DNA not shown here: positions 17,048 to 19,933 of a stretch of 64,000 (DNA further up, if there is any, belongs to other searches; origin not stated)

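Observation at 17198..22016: Candidate undescribed output system: a kinase/NUDT9-Nudix enzyme, a nucleotide phosphatase and an RCK-gated channel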

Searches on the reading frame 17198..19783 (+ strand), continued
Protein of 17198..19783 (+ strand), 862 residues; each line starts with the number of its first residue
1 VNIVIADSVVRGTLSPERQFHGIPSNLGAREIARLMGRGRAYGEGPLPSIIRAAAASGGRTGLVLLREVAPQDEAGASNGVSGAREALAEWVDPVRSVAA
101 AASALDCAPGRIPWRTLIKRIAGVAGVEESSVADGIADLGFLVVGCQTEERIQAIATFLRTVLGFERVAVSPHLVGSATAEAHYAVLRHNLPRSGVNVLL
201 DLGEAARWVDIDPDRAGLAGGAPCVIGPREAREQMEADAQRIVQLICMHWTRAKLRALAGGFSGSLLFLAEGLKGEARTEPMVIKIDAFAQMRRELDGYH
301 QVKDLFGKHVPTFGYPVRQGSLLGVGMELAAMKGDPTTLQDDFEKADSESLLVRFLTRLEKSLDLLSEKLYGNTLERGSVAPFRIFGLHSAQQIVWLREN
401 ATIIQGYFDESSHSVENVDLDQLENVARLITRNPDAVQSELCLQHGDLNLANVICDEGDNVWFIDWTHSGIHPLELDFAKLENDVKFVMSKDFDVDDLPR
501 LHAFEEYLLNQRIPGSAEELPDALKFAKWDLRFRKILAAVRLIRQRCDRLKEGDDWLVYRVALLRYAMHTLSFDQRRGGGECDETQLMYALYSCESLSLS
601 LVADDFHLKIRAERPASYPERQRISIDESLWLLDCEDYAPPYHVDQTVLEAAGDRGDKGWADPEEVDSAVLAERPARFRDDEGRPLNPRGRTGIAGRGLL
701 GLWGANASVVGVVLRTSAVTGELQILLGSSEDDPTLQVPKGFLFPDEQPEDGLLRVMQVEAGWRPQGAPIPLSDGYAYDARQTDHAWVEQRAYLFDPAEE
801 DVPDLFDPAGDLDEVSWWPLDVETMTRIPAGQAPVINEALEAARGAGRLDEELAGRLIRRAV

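Call 16: find_related_loci(query=A1, collection=genome_contigs, flank=8000)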
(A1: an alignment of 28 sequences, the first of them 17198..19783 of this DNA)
Query A1 (862 aa) in genome_contigs; peptide patterns used: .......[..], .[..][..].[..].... (x = any residue, [..] = any of these).
114 stretches matched a pattern; 73 encode a relative of the query (tblastn E <= 1e-3); 69 distinct loci.
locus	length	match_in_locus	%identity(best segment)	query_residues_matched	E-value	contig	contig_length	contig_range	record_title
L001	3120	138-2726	90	1-862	0e+0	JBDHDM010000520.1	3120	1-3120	MAG: Gemmatimonadota bacterium isolate M8-32_Bin_247 M8-32_Bin_247_scaffold_223605, whole genome shotgun sequence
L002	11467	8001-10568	81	1-862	0e+0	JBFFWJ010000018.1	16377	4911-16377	MAG: Longimicrobiales bacterium isolate Mix_mud24.2022.10.3 k141_2595392_length_16377_cov_10.0000, whole genome shotgun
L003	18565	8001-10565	69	1-861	0e+0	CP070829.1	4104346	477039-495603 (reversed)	MAG: Gemmatimonadales bacterium isolate bin109 chromosome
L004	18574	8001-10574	66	1-858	0e+0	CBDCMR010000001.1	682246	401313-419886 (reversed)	MAG: Longimicrobiales bacterium isolate 15054db9-509a-47bb-9008-d5a6df8650c5 genome assembly, contig: contig_1, whole ge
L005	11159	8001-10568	66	1-861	0e+0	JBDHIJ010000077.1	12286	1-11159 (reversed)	MAG: Gemmatimonadota bacterium isolate BHB10-2_Bin_245 BHB10-2_Bin_245_scaffold_32727, whole genome shotgun sequence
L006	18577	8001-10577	61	1-858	0e+0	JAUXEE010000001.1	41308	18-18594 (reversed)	MAG: Gemmatimonadota bacterium isolate CSMAG_2869 CSMAG_2869_k117_6606834_length_41308_cov_19.9954, whole genome shotgun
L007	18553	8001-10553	58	2-861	0e+0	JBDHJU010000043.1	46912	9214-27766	MAG: Gemmatimonadota bacterium isolate BHB10-26_Bin_323 BHB10-26_Bin_323_scaffold_5570, whole genome shotgun sequence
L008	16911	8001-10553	57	2-861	0e+0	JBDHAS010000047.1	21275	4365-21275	MAG: Gemmatimonadota bacterium isolate M3-44_Bin_339 M3-44_Bin_339_scaffold_8772, whole genome shotgun sequence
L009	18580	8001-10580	57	2-858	0e+0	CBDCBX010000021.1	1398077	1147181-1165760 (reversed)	MAG: Acidobacteriota bacterium isolate 3beccde0-225e-480f-8752-c289bce3f7eb genome assembly, contig: contig_21, whole ge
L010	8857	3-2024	70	188-861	0e+0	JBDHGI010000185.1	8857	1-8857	MAG: Gemmatimonadota bacterium isolate M8-58_Bin_425 M8-58_Bin_425_scaffold_45289, whole genome shotgun sequence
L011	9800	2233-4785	57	2-861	0e+0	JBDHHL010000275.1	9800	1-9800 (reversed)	MAG: Gemmatimonadota bacterium isolate M8-62_Bin_193 M8-62_Bin_193_scaffold_73185, whole genome shotgun sequence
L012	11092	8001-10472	57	3-850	0e+0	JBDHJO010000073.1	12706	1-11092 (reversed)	MAG: Gemmatimonadota bacterium isolate BHB10-26_Bin_233 BHB10-26_Bin_233_scaffold_20496, whole genome shotgun sequence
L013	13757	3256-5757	57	2-860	0e+0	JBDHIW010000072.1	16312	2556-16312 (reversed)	MAG: Gemmatimonadota bacterium isolate BHB10-2_Bin_373 BHB10-2_Bin_373_scaffold_42986, whole genome shotgun sequence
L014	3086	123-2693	56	3-861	0e+0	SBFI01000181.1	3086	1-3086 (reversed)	MAG: Acidobacteria bacterium isolate M0029 scaffold_59869_1, whole genome shotgun sequence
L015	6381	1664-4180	56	2-860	0e+0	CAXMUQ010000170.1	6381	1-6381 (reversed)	MAG: uncultured Acidimicrobiia bacterium isolate 10C-St8-MC-01_bin.9.orig genome assembly, contig: k141_933775, whole ge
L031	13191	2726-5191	52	2-840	0e+0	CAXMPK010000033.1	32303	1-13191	MAG: uncultured Acidimicrobiia bacterium isolate 07C-BC-St04_bin.15.orig genome assembly, contig: k141_385123, whole gen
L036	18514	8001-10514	50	3-839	0e+0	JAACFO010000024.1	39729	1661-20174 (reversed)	MAG: Gammaproteobacteria bacterium isolate bin.98 scaffold_224, whole genome shotgun sequence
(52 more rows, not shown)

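Call 22: search_solved_structures(query=A1, max_evalue=0.01, show_alignments=3)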
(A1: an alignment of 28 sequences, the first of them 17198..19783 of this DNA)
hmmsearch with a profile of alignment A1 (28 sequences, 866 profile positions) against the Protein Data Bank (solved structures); distinct sequences matched with E-value up to 0.01: 11.
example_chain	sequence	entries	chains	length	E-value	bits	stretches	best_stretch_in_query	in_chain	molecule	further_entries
1q33_A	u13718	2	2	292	6.6e-23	84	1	616-843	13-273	ADP-ribose pyrophosphatase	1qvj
8sr7_A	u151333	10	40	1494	1.4e-19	73.1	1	616-824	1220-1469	TRPM2 Chanzyme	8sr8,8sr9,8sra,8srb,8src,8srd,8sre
8srh_A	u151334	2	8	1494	1.4e-19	73.1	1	616-824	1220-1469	TRPM2 chanzyme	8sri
6co7_A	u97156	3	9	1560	4.3e-18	68.1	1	615-825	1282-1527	Predicted protein | Transient receptor potential cation channel subfamily M member-like 2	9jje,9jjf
8e6t_A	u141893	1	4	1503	1.5e-17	66.4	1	605-823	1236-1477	Transient receptor potential cation channel subfamily M member 2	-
6mix_A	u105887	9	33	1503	1.5e-17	66.4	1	605-823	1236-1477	Transient receptor potential cation channel subfamily M member 2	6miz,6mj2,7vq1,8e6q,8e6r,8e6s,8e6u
6puo_A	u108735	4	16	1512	1.5e-17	66.4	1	605-823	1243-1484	Transient receptor potential cation channel subfamily M member 2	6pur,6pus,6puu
6d73_B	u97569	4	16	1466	2.9e-14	55.4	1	683-806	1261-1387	Transient receptor potential cation channel, subfamily M | Transient receptor potential cation channel subfamily M member 2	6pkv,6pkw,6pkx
6drj_A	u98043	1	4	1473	3.1e-14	55.4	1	683-805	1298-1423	Transient receptor potential cation channel, subfamily M, member 2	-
6drk_A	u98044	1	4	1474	3.1e-14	55.4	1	683-805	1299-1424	Transient receptor potential cation channel, subfamily M, member 2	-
2fml_A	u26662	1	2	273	3.5e-05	25.4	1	710-827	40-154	MutT/nudix family protein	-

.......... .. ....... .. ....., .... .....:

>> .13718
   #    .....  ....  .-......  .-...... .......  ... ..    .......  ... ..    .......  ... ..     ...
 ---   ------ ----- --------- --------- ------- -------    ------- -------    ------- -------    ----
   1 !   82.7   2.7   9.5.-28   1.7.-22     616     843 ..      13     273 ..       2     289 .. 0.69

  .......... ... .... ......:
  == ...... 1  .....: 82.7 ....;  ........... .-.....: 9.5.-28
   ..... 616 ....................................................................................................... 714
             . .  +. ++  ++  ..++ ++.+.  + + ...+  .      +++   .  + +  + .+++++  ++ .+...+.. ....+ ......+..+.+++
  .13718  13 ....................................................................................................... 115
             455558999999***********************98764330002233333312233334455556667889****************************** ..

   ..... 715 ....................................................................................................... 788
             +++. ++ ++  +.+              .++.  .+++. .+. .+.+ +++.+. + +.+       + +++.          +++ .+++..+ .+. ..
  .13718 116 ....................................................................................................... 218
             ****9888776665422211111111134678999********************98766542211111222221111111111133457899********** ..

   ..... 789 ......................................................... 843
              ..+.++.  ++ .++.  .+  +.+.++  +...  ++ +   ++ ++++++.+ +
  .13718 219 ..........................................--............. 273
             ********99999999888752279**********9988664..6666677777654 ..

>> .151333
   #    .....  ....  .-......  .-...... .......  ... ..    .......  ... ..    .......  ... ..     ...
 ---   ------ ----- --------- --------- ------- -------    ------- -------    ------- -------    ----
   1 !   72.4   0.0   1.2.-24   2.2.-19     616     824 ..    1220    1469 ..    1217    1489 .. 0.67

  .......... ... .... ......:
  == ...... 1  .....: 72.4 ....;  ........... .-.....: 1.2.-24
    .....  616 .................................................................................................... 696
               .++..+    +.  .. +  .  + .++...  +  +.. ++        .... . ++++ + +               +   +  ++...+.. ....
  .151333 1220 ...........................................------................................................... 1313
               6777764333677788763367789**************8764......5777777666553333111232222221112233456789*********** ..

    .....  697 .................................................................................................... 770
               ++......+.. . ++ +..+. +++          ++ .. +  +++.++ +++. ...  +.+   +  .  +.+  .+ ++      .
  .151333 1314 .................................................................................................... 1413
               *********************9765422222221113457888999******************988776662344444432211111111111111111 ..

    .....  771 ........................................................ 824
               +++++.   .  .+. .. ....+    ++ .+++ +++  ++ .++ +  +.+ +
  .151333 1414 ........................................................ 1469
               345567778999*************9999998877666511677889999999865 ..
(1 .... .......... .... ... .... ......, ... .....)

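Call 44: search_protein_families(library=pfam, proteins=[L011:802-2178:+, L004:5706-7007:+, L004:4249-5682:+, L004:3904-4236:+, L004:2574-3881:+, L007:4541-5785:-, L031:1514-2542:-, L036:7064-7954:+], max_evalue=0.001)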
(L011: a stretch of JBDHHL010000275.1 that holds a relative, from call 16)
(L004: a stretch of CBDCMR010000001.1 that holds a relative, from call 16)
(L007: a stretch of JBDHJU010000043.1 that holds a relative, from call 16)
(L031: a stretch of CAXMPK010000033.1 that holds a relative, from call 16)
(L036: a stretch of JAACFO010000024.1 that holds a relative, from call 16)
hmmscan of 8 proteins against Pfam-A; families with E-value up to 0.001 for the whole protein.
L011:802-2178:+ (459 aa): 3 families
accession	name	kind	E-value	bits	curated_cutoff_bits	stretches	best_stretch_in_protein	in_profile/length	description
PF00520.37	Ion_trans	-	2.7e-32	112.3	25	1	13-255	2-239/241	Ion transport protein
PF00027.35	cNMP_binding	-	8.4e-18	64.6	27.5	1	349-427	4-85/89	Cyclic nucleotide-binding domain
PF07885.22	Ion_trans_2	-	2.1e-14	53.6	22.5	1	194-250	22-78/79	Ion channel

L004:5706-7007:+ (434 aa): 1 family
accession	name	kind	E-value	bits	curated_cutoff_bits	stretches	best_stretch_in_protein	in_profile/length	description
PF01145.31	Band_7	-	7.3e-25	88.5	23.6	1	34-219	5-176/176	SPFH domain / Band 7 family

L004:4249-5682:+ (478 aa): 2 families
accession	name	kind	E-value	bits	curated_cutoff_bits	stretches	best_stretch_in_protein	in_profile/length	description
PF00120.29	Gln-synt_C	-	1e-121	406.7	24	1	108-475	2-344/344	Glutamine synthetase, catalytic domain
PF03951.24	Gln-synt_N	-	1.6e-28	98.5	33.4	1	20-100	2-82/82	Glutamine synthetase, beta-Grasp domain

L004:3904-4236:+ (111 aa): 1 family
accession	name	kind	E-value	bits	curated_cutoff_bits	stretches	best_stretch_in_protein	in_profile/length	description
PF00543.27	P-II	-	2.8e-17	63.4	25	1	1-104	1-102/102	Nitrogen regulatory protein P-II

L004:2574-3881:+ (436 aa): 1 family
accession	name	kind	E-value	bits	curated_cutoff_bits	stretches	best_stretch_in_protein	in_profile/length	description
PF00909.26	Ammonium_transp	-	9.3e-128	426.8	23.2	1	31-427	1-399/399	Ammonium Transporter Family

L007:4541-5785:- (415 aa): 0 families

L031:1514-2542:- (343 aa): 2 families
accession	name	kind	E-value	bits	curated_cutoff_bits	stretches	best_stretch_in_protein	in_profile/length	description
PF00120.29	Gln-synt_C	-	7.2e-17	61.9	24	1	98-233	16-156/344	Glutamine synthetase, catalytic domain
PF03951.24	Gln-synt_N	-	1.9e-09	37.4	33.4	1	3-83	4-82/82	Glutamine synthetase, beta-Grasp domain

L036:7064-7954:+ (297 aa): 0 families

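Call 64: search_protein_representatives(protein=window:17198-19783:+)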
Query: 862 residues. Proteins with E-value up to 0.001 (for the whole library): 1353; up to 1e-10: 447; up to 1e-30: 85. The best 150 are listed.
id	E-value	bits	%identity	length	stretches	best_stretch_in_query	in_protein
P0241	4.4e-259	878.8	48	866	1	3-858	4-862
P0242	6.0e-239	812.2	48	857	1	3-851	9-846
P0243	3.5e-225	766.6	45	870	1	2-843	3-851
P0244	1.4e-221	754.8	49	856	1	4-855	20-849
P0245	1.9e-217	741.1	48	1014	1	25-860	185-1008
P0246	8.0e-215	732.4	44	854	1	3-855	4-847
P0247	4.1e-207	706.9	42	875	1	3-843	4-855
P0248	7.2e-205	699.5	52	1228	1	57-696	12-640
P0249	1.8e-200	684.9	41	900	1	2-858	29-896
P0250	5.4e-192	656.9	43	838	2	141-857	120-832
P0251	1.1e-190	652.5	57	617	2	128-633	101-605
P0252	6.2e-185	633.5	52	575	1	282-841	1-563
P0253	1.0e-183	629.5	44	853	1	21-860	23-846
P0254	3.7e-182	624.3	43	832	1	25-841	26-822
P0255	2.1e-175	602.0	41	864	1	3-804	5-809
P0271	3.3e-104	366.4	36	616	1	3-595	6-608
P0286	4.9e-84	299.7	35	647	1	4-599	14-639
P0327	9.1e-29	116.8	24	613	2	141-576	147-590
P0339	1.5e-25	106.2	33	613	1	139-593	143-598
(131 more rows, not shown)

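Call 65: search_protein_families(library=padloc, proteins=[window:17198-19783:+], max_evalue=0.01)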
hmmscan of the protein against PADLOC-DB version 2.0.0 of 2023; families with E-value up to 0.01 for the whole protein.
window:17198-19783:+ (862 aa): 0 families

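Call 74: find_encoding_contigs(protein=P0271, flank=6000, max_places=1)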
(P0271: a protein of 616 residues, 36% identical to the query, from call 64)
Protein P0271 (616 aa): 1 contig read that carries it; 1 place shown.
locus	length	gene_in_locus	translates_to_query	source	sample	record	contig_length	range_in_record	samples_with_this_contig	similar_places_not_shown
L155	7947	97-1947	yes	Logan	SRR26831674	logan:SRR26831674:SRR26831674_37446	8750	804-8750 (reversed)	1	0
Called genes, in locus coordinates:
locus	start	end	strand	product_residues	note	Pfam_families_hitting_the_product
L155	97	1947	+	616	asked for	PF19974:TCAD9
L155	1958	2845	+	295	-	PF00459:Inositol_P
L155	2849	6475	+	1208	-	-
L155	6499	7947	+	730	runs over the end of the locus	-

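Call 75: find_encoding_contigs(protein=P0286, flank=6000, max_places=1)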
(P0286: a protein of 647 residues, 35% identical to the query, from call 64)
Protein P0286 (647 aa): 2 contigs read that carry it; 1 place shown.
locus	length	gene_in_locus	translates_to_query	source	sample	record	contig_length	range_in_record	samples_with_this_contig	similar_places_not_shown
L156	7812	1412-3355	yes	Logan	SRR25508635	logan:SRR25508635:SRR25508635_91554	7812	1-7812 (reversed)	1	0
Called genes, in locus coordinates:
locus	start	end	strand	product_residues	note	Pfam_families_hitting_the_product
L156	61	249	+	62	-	-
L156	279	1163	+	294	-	-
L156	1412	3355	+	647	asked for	PF01636:APH (faint), PF19974:TCAD9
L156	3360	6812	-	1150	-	PF18171:LSDAT_prok (faint)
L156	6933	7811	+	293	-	?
